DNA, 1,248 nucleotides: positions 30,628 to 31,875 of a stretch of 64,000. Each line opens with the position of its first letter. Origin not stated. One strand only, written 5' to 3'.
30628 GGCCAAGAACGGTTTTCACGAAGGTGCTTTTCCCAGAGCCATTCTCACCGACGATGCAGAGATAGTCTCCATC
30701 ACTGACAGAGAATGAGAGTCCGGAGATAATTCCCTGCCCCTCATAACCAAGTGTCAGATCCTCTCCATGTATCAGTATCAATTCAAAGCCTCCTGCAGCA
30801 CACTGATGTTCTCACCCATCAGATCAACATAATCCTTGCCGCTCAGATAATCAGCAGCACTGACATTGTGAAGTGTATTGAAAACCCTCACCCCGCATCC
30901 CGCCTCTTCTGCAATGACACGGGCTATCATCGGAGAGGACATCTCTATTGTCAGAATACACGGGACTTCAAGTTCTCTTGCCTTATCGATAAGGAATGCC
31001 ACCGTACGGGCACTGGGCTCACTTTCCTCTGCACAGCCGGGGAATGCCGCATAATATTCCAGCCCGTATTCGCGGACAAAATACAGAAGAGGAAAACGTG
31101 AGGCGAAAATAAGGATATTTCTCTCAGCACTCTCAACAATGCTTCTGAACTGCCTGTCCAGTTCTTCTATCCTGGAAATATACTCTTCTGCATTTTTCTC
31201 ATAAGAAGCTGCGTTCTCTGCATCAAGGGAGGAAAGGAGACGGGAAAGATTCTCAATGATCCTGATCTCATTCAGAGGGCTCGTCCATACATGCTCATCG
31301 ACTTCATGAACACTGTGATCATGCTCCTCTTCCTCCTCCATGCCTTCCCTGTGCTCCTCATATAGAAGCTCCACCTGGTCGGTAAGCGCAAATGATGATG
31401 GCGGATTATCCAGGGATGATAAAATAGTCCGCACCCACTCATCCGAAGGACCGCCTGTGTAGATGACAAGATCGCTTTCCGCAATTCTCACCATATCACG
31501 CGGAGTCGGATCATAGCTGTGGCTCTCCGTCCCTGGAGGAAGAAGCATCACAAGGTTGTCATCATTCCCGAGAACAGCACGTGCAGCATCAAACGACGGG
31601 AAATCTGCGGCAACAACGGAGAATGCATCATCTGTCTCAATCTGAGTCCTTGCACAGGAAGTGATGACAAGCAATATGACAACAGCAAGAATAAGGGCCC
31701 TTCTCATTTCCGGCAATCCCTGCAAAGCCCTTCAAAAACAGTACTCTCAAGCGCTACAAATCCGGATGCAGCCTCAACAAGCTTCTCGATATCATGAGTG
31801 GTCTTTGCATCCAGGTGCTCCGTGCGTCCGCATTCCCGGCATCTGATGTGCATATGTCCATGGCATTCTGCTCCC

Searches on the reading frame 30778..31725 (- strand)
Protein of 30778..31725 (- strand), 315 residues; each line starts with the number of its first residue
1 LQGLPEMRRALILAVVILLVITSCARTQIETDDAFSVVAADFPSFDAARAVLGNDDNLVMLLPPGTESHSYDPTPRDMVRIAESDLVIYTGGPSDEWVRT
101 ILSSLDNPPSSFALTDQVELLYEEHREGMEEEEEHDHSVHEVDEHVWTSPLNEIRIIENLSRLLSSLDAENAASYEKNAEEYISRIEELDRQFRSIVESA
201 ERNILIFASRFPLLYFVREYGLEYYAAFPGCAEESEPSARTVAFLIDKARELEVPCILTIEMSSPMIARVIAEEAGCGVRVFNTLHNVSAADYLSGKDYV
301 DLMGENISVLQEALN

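Call 73: search_protein_families(library=pfam, proteins=[window:30778-31725:-], max_evalue=0.00001)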
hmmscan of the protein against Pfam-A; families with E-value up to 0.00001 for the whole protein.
window:30778-31725:- (315 aa): 1 family
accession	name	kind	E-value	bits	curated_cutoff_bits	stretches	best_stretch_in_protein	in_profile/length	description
PF01297.22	ZnuA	-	2.8e-66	224.1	29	1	37-313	1-263/263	Zinc-uptake complex component A periplasmic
